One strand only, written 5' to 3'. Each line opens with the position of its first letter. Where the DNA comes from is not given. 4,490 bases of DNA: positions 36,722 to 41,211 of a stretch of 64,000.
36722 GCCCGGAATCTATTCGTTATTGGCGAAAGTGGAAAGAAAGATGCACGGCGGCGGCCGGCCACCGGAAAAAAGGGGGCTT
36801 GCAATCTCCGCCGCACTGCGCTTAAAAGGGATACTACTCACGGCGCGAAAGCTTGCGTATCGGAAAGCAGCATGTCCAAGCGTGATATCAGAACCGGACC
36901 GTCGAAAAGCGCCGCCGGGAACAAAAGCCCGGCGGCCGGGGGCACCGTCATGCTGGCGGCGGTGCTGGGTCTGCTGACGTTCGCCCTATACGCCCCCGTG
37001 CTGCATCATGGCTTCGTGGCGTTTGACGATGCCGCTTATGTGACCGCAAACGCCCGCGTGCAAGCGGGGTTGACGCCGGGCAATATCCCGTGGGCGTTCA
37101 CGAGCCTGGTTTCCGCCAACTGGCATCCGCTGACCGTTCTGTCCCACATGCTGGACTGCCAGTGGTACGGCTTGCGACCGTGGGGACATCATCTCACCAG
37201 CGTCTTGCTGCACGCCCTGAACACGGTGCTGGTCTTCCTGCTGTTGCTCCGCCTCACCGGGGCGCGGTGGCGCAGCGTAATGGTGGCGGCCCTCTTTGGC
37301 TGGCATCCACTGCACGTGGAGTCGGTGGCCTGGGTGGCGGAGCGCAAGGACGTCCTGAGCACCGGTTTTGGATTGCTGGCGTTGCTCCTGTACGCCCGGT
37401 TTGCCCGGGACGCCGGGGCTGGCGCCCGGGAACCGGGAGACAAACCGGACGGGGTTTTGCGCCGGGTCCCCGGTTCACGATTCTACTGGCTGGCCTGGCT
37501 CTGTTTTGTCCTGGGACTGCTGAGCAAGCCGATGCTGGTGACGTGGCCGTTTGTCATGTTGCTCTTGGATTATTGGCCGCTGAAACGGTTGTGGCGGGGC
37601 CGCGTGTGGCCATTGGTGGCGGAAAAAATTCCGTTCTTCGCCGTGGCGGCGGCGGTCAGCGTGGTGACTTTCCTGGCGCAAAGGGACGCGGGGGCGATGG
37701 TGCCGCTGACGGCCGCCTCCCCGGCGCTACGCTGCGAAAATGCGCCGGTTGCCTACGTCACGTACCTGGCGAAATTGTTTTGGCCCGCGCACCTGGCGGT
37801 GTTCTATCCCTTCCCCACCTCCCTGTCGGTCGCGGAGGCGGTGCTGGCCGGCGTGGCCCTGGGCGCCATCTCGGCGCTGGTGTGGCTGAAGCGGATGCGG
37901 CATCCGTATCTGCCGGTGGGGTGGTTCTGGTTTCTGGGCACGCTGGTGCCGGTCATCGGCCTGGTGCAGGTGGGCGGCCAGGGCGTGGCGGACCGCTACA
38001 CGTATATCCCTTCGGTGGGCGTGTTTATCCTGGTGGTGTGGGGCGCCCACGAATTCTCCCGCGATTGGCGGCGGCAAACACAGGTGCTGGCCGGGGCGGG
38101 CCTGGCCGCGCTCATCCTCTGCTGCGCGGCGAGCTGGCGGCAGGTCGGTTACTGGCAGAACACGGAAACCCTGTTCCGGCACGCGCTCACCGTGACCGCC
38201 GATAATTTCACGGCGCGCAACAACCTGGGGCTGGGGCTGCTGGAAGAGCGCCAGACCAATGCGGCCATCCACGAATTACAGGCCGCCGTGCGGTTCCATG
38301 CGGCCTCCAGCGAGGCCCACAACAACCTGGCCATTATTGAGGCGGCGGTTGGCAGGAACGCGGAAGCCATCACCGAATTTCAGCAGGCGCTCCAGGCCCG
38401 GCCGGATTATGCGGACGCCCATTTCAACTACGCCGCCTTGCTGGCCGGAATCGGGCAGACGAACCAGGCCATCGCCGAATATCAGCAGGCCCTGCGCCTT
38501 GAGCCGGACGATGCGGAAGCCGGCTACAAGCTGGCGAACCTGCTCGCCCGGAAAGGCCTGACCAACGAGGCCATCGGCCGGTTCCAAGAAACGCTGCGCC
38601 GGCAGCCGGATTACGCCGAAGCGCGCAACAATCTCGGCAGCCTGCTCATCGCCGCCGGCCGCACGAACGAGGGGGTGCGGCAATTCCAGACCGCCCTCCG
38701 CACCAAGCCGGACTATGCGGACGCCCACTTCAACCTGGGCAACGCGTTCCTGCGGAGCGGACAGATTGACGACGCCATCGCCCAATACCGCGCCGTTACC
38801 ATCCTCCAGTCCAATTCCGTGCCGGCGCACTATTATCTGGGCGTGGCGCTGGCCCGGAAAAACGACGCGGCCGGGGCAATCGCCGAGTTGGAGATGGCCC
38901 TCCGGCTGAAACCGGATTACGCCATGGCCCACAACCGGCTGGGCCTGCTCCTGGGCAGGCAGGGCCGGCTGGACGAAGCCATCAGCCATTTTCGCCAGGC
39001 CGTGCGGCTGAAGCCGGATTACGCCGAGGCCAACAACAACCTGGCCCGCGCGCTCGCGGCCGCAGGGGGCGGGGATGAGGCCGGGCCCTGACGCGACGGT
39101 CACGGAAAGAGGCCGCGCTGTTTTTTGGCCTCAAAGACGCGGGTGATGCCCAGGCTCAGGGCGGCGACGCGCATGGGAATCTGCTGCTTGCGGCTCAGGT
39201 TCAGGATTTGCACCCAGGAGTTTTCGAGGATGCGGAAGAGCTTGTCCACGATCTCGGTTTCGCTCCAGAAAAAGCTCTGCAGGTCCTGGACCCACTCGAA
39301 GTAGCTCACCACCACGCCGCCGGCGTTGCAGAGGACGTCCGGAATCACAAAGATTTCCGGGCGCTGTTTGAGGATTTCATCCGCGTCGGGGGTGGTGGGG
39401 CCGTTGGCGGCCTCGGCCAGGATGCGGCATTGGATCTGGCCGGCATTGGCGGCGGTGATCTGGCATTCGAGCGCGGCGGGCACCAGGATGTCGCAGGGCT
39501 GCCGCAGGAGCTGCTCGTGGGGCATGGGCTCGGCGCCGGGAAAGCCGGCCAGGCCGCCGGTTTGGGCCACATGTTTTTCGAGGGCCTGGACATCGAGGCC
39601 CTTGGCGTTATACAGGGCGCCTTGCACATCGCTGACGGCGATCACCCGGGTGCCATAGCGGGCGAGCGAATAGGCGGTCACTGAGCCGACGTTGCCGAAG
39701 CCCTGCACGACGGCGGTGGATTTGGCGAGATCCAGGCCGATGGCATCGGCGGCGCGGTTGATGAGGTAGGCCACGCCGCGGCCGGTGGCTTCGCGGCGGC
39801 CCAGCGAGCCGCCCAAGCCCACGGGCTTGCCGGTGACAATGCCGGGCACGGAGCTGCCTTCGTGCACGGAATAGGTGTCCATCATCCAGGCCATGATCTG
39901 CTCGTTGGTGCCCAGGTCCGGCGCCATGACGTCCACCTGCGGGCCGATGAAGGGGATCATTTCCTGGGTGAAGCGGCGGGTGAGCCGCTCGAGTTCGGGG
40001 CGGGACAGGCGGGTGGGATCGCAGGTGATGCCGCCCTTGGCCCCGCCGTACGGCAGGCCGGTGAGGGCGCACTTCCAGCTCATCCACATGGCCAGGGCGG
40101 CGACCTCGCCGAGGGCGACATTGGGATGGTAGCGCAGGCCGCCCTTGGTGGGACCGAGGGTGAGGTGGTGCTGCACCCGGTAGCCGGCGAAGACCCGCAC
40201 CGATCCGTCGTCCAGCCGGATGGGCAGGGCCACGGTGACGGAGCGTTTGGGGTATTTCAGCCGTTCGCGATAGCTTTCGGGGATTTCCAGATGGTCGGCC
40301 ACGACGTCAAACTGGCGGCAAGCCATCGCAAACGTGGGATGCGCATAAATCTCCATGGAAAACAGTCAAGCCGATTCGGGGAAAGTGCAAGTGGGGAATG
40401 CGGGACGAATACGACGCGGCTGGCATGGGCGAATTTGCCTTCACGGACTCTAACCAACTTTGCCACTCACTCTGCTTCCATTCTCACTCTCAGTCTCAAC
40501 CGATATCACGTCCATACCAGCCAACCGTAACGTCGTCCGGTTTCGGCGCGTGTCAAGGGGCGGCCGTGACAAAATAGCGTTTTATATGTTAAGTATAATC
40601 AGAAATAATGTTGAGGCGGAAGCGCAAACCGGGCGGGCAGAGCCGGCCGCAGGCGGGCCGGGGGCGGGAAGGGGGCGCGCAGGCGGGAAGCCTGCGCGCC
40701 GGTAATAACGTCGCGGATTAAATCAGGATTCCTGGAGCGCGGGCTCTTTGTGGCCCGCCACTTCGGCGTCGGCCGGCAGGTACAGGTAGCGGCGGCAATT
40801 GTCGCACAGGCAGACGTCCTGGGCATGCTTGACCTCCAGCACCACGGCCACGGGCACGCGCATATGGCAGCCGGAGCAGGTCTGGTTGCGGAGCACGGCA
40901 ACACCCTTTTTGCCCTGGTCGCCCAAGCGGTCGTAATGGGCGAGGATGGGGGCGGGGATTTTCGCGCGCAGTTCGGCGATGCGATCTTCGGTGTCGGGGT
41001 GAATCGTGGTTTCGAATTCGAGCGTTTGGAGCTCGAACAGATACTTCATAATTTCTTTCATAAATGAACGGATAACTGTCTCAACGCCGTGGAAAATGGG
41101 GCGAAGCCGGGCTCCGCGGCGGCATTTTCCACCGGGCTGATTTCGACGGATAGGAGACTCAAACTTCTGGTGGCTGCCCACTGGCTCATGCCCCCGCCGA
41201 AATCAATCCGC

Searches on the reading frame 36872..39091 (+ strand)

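Call 78: search_protein_families(library=pfam, proteins=[window:36872-39091:+], max_evalue=0.00001)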
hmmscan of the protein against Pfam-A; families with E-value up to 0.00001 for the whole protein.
window:36872-39091:+ (739 aa): 18 families
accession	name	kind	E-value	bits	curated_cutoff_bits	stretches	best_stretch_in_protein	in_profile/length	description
PF13414.12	TPR_11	-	1.6e-52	175.3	26.8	6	528-562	8-42/42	TPR repeat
PF13431.12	TPR_17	-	4.9e-36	120.4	24.4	0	503-535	2-34/34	Tetratricopeptide repeat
PF13432.12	TPR_16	-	1.2e-35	121.9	32.7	3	588-643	3-58/65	Tetratricopeptide repeat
PF07719.23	TPR_2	-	6.9e-34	113.6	27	1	684-717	1-34/34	Tetratricopeptide repeat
PF00515.34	TPR_1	-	2.5e-30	103.5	27.8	1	684-717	1-34/34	Tetratricopeptide repeat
PF14559.12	TPR_19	-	8.9e-30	103.3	25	5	493-556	4-67/68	Tetratricopeptide repeat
PF13181.12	TPR_8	-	5.4e-24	82.7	25.7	0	686-717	3-34/34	Tetratricopeptide repeat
PF13428.12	TPR_14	-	9.1e-20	69.6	23.5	0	689-727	6-44/44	Tetratricopeptide repeat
PF13424.12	TPR_12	-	1.3e-19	70.5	30.1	1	481-543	4-74/77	Tetratricopeptide repeat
PF24575.1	TPR_Slam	-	2e-16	60.7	35.2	0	685-730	48-93/104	Surface lipoprotein assembly modifier, N-terminal TPR repeats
PF14561.12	TPR_20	-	1.8e-13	51.1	25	1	530-608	4-84/90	Tetratricopeptide repeat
PF13174.12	TPR_6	-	1.6e-11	44.5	26.3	0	617-642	1-26/33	Tetratricopeptide repeat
PF23914.1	TPR_CcmH_CycH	-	4.2e-10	40.1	42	0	489-579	59-152/158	Cytochrome c-type biogenesis protein H TPR domain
PF03704.23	BTAD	-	5e-10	40.3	22.1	0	515-576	63-124/146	Bacterial transcriptional activator domain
PF13371.12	TPR_9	-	2.1e-09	37.7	35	0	659-720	4-65/73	Tetratricopeptide repeat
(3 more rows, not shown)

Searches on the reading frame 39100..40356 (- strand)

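Call 6: search_protein_families(library=pfam, proteins=[window:39100-40356:-], max_evalue=0.01)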
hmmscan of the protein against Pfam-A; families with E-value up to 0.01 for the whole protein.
window:39100-40356:- (418 aa): 4 families
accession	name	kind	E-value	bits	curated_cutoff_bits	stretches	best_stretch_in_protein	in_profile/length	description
PF00208.27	ELFV_dehydrog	-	6.7e-73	245.8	23.4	1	182-415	1-241/241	Glutamate/Leucine/Phenylalanine/Valine dehydrogenase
PF02812.23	ELFV_dehydrog_N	-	1.4e-56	190.2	25.3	1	36-163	1-128/129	Glu/Leu/Phe/Val dehydrogenase, dimerisation domain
PF00670.27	AdoHcyase_NAD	-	0.00071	20.2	27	1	199-265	13-78/162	S-adenosyl-L-homocysteine hydrolase, NAD binding domain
PF02826.25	2-Hacid_dh_C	-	0.0039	17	25.1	1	202-261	26-87/178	D-isomer specific 2-hydroxyacid dehydrogenase, NAD binding domain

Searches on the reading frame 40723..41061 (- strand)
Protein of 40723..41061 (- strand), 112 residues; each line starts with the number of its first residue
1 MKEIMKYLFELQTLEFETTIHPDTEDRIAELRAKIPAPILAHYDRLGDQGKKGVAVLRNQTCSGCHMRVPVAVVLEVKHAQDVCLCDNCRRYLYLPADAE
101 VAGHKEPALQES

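Call 6: search_protein_families(library=pfam, proteins=[window:40723-41061:-], max_evalue=0.01)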
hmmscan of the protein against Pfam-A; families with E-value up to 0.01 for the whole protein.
window:40723-41061:- (112 aa): 1 family
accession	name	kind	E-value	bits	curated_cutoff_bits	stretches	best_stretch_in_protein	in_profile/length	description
PF02591.20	Zn_ribbon_9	-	2.2e-09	37.7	29.1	1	61-93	1-33/33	C4-type zinc ribbon domain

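Call 34: search_solved_structures(query=window:40723-41061:-, max_evalue=1, show_alignments=2)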
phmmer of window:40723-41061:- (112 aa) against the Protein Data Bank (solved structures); distinct sequences matched with E-value up to 1: 4.
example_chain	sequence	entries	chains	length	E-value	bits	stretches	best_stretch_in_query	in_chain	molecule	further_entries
3na7_A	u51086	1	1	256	5.6e-05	26.6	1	29-98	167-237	HP0958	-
4ilo_A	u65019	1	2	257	0.00069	23.1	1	35-95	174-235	CT398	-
2h59_A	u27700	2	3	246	0.89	13.1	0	32-92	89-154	NAD-dependent deacetylase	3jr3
1yc5_A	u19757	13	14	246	0.96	12.9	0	32-92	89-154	NAD-dependent deacetylase | NAD-DEPENDENT PROTEIN DEACETYLASE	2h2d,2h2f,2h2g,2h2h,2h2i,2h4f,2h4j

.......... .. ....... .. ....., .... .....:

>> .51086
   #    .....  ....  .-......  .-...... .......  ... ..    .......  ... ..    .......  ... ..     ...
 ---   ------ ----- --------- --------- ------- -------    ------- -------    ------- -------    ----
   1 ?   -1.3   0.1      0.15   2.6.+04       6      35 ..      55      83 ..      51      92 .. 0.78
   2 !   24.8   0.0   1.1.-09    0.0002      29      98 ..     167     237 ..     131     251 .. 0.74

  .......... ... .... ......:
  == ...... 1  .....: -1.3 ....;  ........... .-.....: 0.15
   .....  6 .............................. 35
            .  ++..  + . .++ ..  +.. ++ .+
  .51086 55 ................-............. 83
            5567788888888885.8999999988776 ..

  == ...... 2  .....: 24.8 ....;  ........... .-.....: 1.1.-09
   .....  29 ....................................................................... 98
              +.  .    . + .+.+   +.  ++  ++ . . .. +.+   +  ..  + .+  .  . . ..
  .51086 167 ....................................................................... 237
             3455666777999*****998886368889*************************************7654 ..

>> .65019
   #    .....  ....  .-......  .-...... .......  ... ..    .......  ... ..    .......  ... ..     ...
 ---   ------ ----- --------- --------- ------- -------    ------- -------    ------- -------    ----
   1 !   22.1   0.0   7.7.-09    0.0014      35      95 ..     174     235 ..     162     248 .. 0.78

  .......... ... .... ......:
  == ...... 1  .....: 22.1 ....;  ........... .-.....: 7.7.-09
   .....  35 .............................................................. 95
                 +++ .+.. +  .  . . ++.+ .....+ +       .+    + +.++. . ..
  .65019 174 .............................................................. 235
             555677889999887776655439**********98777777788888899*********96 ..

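Call 42: find_related_loci(query=A3, collection=metagenome_contigs, flank=2500)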
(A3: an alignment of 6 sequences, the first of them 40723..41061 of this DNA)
Query A3 (112 aa) in metagenome_contigs; peptide patterns used: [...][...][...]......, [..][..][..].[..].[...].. (x = any residue, [..] = any of these).
598 stretches matched a pattern (row limit reached: there are more); 377 encode a relative of the query (tblastn E <= 1e-3); the best 80 are kept; 80 distinct loci.
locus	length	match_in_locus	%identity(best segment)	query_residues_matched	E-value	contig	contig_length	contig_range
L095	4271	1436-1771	87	1-112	6e-66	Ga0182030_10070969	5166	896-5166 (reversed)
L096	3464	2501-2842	87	1-112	2e-64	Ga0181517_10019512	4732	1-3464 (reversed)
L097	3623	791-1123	85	1-112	4e-61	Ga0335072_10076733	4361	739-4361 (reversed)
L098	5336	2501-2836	79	1-112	1e-58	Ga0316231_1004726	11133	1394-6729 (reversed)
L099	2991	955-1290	79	1-112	1e-58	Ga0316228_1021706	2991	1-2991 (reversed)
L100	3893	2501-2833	79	1-112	7e-58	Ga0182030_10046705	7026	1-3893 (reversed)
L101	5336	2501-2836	77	1-112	6e-57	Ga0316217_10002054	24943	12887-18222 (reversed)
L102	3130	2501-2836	78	1-112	5e-56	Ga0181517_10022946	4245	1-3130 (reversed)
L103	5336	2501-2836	77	1-112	2e-55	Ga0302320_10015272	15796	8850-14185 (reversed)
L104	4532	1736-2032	84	1-99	4e-55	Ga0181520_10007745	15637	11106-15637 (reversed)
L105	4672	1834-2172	74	1-112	1e-54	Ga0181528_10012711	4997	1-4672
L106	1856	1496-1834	75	1-112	4e-55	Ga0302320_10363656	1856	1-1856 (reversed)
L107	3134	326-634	78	1-103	2e-54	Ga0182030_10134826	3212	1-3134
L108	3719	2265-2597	71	1-112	1e-52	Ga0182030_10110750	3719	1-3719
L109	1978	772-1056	77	1-95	3e-51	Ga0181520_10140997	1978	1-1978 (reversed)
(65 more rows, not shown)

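Call 55: search_protein_families(library=ncbifam, proteins=[window:40723-41061:-], max_evalue=0.01)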
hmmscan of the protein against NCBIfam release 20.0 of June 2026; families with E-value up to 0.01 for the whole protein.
window:40723-41061:- (112 aa): 1 family
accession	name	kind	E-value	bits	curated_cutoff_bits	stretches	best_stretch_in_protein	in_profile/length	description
NF047363.1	Zn_ribbon_CdsZ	equivalog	2e-06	27.4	275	1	29-98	165-235/251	zinc ribbon domain regulatory protein CdsZ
